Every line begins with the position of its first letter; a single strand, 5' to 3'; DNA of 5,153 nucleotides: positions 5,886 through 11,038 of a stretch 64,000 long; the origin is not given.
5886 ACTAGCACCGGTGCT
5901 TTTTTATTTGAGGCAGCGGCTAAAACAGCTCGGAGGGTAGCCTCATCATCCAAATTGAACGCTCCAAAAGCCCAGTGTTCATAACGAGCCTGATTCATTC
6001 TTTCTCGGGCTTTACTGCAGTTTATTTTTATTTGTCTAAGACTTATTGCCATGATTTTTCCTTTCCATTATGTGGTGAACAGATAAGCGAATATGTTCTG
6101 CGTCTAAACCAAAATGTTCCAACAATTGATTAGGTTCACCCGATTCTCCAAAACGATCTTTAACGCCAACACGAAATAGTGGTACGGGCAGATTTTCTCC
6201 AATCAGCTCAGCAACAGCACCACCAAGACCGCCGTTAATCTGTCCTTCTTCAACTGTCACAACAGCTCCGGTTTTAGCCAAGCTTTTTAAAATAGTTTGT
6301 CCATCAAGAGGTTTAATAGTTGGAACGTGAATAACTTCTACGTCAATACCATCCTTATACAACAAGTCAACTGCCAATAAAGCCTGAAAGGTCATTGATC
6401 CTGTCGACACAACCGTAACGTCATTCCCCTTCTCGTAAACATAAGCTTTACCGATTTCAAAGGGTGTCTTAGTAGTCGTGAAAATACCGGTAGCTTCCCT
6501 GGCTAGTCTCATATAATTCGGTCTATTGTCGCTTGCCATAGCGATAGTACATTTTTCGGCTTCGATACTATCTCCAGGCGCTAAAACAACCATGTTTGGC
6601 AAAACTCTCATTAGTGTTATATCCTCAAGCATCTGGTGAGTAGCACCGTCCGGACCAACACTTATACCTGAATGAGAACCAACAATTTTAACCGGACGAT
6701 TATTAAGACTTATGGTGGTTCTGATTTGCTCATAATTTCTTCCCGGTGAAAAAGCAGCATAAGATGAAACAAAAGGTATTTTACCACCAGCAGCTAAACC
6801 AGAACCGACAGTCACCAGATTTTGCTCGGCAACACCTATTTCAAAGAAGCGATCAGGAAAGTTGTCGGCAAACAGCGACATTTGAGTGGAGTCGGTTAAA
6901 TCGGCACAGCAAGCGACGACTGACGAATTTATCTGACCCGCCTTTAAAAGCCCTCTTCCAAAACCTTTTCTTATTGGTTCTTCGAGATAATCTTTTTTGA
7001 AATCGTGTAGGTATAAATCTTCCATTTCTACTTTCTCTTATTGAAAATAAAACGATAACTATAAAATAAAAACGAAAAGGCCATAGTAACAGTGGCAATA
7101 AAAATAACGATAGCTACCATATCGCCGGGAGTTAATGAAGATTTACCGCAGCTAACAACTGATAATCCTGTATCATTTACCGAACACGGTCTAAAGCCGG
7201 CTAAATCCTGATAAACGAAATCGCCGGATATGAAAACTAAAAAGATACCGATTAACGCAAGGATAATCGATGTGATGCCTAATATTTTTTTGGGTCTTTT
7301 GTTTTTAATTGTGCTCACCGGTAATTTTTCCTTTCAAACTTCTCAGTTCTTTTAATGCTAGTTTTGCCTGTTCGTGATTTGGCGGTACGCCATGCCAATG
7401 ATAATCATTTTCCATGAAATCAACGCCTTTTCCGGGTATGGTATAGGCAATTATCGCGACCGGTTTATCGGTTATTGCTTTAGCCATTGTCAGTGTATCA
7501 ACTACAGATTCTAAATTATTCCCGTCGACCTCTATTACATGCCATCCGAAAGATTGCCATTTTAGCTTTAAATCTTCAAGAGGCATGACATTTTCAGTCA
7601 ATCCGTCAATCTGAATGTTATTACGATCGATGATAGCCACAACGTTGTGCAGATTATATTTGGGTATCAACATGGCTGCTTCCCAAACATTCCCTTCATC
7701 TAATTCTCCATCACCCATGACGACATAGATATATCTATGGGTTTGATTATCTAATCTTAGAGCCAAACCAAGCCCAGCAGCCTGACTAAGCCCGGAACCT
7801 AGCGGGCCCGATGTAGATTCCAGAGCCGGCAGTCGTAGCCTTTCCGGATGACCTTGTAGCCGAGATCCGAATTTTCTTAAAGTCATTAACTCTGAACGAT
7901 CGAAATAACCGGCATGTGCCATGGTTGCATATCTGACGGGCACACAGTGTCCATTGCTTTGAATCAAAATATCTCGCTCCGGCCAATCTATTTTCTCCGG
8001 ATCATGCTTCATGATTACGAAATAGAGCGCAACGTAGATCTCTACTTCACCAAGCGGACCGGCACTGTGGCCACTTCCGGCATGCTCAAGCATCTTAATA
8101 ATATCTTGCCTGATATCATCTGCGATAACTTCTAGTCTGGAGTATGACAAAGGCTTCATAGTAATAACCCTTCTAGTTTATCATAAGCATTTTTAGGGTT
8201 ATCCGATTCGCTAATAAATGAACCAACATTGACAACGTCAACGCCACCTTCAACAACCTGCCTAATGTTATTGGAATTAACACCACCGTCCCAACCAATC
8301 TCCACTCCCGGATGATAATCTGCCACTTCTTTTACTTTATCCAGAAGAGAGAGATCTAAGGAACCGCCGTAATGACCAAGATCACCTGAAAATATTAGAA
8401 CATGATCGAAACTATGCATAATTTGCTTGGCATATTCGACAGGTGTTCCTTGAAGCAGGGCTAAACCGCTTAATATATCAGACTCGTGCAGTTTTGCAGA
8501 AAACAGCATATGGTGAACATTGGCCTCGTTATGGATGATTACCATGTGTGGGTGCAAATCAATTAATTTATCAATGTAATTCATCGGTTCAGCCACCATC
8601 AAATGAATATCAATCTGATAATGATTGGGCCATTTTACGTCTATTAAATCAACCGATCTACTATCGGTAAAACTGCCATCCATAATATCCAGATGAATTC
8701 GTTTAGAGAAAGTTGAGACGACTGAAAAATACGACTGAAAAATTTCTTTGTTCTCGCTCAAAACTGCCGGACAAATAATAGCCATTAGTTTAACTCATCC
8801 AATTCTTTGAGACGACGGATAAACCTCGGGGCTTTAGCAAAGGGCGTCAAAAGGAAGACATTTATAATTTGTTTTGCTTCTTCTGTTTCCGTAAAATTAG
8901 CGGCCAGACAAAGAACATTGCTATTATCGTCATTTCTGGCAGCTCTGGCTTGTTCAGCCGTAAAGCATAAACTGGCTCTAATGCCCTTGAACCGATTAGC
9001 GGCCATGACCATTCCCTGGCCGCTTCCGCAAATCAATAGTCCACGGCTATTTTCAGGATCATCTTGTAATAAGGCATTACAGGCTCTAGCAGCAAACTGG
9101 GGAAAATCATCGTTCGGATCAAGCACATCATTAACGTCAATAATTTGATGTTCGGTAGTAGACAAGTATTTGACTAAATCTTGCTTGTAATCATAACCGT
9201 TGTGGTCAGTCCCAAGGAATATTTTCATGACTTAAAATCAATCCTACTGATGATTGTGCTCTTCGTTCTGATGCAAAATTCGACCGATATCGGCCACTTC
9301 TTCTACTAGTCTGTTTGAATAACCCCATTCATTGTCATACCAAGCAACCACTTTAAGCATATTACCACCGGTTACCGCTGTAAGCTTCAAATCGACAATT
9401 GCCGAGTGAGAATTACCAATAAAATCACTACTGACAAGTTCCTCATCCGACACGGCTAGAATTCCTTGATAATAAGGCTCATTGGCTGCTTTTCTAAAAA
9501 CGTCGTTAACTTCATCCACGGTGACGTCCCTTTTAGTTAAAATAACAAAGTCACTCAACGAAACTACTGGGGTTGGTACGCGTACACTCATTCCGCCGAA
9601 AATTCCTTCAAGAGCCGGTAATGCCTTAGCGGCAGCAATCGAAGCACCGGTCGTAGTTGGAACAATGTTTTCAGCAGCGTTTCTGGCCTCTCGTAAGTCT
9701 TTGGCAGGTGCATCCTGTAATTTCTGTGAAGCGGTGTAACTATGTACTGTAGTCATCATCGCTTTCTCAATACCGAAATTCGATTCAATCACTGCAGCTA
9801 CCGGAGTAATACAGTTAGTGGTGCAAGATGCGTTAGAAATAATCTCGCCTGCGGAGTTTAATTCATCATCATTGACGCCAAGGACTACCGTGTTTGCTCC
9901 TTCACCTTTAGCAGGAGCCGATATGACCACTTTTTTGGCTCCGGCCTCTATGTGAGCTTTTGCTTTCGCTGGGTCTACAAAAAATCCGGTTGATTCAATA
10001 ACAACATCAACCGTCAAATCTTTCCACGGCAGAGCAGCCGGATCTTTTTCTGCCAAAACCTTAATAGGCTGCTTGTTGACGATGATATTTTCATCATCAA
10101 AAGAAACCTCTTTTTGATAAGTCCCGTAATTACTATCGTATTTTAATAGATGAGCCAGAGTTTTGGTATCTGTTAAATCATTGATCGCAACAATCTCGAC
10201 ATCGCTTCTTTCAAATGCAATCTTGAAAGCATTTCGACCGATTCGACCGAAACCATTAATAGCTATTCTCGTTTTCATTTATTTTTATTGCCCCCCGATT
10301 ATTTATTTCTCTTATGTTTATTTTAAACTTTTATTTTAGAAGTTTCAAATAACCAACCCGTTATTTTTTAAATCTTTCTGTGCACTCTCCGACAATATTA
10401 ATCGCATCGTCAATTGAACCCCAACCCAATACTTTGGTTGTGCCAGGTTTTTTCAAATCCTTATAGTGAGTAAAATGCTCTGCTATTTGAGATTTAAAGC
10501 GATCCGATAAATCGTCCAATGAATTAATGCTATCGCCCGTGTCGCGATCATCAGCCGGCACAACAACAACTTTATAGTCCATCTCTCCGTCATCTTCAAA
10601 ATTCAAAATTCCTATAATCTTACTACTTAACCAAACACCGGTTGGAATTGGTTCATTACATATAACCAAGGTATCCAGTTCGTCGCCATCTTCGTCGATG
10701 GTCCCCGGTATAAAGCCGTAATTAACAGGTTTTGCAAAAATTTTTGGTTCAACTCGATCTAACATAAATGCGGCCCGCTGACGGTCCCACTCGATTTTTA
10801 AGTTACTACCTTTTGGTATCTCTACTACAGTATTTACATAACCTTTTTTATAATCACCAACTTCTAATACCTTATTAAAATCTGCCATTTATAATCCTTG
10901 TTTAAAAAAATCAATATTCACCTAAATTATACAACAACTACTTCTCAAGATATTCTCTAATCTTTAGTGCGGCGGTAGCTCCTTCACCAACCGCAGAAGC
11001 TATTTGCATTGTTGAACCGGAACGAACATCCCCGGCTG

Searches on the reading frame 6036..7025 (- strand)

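Call 83: search_protein_families(library=pfam, max_evalue=0.001, proteins=[window:6036-7025:-])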
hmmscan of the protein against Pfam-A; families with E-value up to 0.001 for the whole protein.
window:6036-7025:- (329 aa): 3 families
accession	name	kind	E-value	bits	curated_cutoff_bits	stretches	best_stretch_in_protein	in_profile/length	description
PF02780.25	Transketolase_C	-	1.4e-35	122.4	25.9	1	192-312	1-124/124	Transketolase, C-terminal domain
PF02779.29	Transket_pyr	-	1.6e-34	119.5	27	1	18-178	5-171/174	Transketolase, pyrimidine binding domain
PF22613.1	Transketolase_C_1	-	2.4e-06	28.2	27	1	195-308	3-113/113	Transketolase-like TK C-terminal domain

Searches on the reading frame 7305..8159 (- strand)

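Call 83: search_protein_families(library=pfam, max_evalue=0.001, proteins=[window:7305-8159:-])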
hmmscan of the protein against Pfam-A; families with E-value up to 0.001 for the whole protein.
window:7305-8159:- (284 aa): 3 families
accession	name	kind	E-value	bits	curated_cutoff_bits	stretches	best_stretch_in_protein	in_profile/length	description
PF00456.26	Transketolase_N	-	2.8e-51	174.9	22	1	12-267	5-270/334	Transketolase, thiamine diphosphate binding domain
PF13292.11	DXP_synthase_N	-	4.1e-14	52.9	21.2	1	2-185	11-176/274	1-deoxy-D-xylulose-5-phosphate synthase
PF00676.26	E1_dh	-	7.9e-05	22.2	22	1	115-228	98-209/300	Dehydrogenase E1 component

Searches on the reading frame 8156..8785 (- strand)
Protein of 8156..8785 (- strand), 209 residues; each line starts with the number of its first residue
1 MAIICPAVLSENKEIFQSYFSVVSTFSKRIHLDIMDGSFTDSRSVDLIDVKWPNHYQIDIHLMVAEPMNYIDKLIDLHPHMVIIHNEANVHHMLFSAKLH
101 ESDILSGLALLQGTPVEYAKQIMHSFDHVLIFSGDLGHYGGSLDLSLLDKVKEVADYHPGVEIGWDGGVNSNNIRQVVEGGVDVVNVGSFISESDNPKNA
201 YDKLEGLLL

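Call 83: search_protein_families(library=pfam, max_evalue=0.001, proteins=[window:8156-8785:-])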
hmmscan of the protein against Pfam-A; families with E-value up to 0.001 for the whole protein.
window:8156-8785:- (209 aa): 1 family
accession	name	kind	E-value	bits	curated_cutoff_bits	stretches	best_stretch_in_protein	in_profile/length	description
PF00834.25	Ribul_P_3_epim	-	9.4e-30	103.9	21.1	1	4-191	2-197/198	Ribulose-phosphate 3 epimerase family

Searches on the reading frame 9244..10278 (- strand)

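Call 83: search_protein_families(library=pfam, max_evalue=0.001, proteins=[window:9244-10278:-])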
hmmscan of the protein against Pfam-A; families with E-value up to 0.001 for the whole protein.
window:9244-10278:- (344 aa): 2 families
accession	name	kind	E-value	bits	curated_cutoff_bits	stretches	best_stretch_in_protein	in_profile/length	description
PF02800.25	Gp_dh_C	-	5.8e-55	185.6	24.4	1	157-314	1-158/158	Glyceraldehyde 3-phosphate dehydrogenase, C-terminal domain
PF00044.30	Gp_dh_N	-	4.5e-40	136.5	31.7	1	4-102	2-100/101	Glyceraldehyde 3-phosphate dehydrogenase, NAD binding domain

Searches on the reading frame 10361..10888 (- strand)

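Call 83: search_protein_families(library=pfam, max_evalue=0.001, proteins=[window:10361-10888:-])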
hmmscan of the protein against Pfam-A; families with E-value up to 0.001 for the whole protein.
window:10361-10888:- (175 aa): 1 family
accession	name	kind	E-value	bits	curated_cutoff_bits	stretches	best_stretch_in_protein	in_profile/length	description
PF00719.24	Pyrophosphatase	-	9.2e-45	152.6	23.5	1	21-174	2-153/153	Inorganic pyrophosphatase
